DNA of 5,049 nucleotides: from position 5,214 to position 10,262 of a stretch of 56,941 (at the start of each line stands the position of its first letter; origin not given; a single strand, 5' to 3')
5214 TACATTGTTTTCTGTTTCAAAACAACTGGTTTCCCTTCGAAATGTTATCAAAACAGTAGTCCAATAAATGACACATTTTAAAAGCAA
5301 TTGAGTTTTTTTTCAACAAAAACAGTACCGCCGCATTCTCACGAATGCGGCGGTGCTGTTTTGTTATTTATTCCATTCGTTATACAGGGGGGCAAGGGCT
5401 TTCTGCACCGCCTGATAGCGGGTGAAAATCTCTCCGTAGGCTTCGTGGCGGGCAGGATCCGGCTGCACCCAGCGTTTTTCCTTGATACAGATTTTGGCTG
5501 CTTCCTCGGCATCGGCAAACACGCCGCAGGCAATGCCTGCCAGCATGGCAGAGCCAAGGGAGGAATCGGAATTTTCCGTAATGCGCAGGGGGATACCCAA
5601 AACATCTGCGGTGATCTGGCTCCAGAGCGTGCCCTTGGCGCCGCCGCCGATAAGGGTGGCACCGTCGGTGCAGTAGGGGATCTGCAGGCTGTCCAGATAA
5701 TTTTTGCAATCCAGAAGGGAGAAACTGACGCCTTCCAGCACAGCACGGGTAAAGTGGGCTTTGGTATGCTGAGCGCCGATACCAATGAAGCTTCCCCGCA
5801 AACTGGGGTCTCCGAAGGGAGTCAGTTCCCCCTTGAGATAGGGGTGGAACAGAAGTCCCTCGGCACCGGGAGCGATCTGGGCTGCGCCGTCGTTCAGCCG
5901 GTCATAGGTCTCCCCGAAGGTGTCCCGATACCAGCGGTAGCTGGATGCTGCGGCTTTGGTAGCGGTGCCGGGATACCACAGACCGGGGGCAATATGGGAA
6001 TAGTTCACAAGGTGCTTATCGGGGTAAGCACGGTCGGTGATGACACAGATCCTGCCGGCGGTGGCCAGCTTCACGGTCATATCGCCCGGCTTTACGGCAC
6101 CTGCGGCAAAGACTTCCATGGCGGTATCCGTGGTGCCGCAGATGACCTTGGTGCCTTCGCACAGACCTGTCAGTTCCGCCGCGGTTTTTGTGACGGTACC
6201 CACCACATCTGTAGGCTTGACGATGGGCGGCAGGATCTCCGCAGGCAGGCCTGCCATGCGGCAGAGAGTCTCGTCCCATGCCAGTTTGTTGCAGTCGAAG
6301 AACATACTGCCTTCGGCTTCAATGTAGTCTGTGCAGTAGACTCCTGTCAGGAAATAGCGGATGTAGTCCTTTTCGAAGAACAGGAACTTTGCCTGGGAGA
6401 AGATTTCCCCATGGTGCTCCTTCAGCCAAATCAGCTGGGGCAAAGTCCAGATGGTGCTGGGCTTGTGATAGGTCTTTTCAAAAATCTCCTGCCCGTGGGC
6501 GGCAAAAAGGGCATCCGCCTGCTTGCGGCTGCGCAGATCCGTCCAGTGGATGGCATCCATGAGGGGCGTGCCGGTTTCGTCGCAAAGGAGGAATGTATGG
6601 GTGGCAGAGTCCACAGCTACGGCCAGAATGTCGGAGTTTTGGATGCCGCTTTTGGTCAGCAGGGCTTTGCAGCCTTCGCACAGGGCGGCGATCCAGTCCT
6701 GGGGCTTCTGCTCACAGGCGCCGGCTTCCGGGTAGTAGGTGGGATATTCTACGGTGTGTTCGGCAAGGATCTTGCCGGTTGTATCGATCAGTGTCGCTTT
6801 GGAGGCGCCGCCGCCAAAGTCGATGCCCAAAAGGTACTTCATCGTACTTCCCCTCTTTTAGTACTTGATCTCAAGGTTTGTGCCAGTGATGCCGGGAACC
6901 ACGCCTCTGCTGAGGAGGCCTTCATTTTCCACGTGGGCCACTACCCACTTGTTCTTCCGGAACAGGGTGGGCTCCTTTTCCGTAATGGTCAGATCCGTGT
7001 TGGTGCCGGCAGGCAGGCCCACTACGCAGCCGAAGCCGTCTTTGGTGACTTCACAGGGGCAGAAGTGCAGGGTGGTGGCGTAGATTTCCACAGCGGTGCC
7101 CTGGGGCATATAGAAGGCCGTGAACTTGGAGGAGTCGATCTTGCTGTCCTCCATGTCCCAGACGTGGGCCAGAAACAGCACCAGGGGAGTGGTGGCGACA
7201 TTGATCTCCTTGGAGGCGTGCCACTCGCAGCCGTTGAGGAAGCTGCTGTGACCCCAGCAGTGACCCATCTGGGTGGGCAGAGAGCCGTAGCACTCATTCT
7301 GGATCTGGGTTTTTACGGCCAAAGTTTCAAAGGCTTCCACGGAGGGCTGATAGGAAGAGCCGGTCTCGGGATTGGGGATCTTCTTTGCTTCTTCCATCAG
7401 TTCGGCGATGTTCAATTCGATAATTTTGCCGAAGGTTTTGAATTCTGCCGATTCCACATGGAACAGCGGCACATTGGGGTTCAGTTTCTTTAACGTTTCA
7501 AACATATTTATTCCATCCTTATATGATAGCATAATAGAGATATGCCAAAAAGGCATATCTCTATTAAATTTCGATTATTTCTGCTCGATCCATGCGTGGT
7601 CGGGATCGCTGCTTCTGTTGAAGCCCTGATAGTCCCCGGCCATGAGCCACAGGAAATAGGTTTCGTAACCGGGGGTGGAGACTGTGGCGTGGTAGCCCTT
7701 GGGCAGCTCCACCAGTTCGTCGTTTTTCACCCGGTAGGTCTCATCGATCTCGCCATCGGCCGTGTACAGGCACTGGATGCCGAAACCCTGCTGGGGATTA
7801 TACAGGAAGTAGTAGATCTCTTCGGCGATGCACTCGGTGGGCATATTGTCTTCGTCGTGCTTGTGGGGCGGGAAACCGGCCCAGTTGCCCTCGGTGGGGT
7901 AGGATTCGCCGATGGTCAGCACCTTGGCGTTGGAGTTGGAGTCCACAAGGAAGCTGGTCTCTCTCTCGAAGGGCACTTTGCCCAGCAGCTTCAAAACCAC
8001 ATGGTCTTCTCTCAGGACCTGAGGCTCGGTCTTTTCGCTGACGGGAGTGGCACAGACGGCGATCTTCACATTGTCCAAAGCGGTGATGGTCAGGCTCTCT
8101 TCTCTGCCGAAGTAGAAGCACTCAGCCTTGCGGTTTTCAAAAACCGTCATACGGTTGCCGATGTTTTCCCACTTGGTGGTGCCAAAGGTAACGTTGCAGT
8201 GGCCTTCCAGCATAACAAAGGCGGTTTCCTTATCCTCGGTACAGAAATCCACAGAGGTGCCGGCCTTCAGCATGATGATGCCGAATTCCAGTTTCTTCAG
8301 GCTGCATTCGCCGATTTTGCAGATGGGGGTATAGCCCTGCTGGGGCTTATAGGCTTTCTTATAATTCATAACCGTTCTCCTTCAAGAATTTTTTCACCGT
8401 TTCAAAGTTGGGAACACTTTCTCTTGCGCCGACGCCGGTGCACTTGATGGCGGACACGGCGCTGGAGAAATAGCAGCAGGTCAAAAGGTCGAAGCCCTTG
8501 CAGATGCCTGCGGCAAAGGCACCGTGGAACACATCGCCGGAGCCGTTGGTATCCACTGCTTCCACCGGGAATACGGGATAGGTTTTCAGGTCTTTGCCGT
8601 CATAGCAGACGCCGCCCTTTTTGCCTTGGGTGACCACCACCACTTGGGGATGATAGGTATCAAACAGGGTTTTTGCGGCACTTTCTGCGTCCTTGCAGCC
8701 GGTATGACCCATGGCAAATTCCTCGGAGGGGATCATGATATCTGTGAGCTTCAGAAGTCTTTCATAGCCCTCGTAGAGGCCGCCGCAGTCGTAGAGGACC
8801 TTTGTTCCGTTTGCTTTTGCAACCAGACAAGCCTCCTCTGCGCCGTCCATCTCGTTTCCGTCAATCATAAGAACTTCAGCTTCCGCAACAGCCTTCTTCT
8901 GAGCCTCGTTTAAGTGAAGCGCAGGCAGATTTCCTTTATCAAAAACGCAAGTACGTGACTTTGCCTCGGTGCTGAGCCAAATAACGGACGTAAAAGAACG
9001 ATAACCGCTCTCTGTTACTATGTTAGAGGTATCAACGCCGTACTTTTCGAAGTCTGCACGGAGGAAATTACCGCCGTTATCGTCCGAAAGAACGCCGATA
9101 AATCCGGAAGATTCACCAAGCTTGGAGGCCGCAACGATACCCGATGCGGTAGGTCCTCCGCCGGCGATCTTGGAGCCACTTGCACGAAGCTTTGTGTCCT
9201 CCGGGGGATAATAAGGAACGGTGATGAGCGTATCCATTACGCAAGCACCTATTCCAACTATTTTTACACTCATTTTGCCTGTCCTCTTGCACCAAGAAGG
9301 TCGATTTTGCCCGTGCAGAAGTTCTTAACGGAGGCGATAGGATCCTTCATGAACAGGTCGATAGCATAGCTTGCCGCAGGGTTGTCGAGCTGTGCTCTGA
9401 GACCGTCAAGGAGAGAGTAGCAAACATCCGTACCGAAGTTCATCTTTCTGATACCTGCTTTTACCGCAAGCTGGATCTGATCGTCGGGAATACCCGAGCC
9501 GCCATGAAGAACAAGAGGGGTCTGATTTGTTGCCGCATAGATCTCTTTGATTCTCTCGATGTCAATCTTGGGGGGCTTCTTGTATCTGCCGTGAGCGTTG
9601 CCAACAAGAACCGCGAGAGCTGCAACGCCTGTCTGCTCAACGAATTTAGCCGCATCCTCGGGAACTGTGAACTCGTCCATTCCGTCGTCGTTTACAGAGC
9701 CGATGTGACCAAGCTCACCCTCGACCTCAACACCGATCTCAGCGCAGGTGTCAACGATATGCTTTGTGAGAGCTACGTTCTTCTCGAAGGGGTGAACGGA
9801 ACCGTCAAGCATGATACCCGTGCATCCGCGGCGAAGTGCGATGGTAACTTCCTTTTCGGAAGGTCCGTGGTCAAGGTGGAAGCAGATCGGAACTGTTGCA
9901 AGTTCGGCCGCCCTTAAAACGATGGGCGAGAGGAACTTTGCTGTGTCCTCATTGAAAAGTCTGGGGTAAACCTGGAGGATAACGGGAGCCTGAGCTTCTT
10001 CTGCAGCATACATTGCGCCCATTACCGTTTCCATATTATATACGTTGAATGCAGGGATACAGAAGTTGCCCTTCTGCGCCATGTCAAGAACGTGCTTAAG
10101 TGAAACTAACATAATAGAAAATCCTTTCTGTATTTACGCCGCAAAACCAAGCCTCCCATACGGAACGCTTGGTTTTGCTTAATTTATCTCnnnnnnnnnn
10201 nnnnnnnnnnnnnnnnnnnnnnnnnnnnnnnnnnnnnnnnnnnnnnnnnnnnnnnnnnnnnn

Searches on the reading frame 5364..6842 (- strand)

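Call 4: search_protein_families(library=pfam, proteins=[window:5364-6842:-], max_evalue=0.01)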
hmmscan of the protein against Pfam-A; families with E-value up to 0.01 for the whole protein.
window:5364-6842:- (492 aa): 2 families
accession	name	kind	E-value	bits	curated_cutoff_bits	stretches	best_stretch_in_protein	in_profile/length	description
PF00370.27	FGGY_N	-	2.3e-56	191.6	28.8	1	3-245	1-244/245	FGGY family of carbohydrate kinases, N-terminal domain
PF02782.22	FGGY_C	-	1.3e-25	90.8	27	1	274-438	20-197/198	FGGY family of carbohydrate kinases, C-terminal domain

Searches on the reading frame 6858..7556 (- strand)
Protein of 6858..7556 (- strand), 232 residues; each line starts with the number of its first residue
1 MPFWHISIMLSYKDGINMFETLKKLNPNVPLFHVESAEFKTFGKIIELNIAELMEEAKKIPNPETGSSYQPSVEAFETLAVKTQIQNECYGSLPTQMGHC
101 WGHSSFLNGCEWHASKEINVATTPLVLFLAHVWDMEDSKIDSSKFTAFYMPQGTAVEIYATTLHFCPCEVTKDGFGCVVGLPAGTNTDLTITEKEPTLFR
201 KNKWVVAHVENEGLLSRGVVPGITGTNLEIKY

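Call 76: search_protein_families(library=pfam, proteins=[window:6858-7556:-], max_evalue=0.00001)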
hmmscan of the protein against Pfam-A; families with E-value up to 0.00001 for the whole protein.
window:6858-7556:- (232 aa): 1 family
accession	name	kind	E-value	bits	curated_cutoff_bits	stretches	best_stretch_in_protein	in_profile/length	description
PF16161.11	DUF4867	-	1.7e-64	217.5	28.7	1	33-228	3-201/201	Domain of unknown function (DUF4867)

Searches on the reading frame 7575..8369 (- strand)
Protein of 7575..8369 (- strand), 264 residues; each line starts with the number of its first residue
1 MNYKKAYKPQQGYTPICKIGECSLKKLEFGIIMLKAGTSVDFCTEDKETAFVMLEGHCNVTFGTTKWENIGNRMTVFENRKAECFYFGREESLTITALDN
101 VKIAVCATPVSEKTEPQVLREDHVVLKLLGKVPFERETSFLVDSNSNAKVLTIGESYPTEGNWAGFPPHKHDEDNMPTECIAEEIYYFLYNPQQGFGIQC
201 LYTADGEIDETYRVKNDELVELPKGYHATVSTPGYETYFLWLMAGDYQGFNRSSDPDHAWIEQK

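Call 76: search_protein_families(library=pfam, proteins=[window:7575-8369:-], max_evalue=0.00001)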
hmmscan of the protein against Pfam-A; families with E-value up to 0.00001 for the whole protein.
window:7575-8369:- (264 aa): 1 family
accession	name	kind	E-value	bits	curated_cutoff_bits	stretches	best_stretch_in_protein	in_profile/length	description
PF04962.18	KduI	-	5.3e-70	236.2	23.9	1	10-261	9-262/262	KduI/IolB family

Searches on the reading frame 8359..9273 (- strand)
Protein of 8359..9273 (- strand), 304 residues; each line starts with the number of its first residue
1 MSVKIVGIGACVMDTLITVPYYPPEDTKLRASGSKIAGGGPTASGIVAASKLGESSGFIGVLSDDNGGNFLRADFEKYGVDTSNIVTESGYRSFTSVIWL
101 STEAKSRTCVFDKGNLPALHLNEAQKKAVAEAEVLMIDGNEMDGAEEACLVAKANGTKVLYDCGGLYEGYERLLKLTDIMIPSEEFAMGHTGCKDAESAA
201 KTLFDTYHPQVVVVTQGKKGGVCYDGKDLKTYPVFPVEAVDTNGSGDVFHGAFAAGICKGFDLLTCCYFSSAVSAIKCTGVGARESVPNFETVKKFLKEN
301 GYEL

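Call 75: search_protein_families(library=pfam, proteins=[window:8359-9273:-], max_evalue=0.00001)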
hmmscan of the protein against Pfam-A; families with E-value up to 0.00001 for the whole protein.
window:8359-9273:- (304 aa): 1 family
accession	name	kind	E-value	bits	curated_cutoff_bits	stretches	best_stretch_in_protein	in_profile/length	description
PF00294.29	PfkB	-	2.5e-42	145.7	25.8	1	4-288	3-300/302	pfkB family carbohydrate kinase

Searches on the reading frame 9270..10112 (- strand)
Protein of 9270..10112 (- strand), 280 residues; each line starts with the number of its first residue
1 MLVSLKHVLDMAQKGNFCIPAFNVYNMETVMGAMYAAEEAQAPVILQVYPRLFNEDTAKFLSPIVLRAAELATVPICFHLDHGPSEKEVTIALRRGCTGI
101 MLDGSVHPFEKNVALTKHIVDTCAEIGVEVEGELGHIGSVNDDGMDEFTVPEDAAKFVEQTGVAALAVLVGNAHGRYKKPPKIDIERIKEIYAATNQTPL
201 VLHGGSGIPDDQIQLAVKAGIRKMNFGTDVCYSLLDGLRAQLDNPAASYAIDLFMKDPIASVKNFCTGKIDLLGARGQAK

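Call 75: search_protein_families(library=pfam, proteins=[window:9270-10112:-], max_evalue=0.00001)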
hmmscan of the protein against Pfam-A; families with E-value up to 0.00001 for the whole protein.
window:9270-10112:- (280 aa): 1 family
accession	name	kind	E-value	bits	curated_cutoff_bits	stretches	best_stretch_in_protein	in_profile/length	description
PF01116.26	F_bP_aldolase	-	1.4e-83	281.1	25.5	1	3-278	1-277/277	Fructose-bisphosphate aldolase class-II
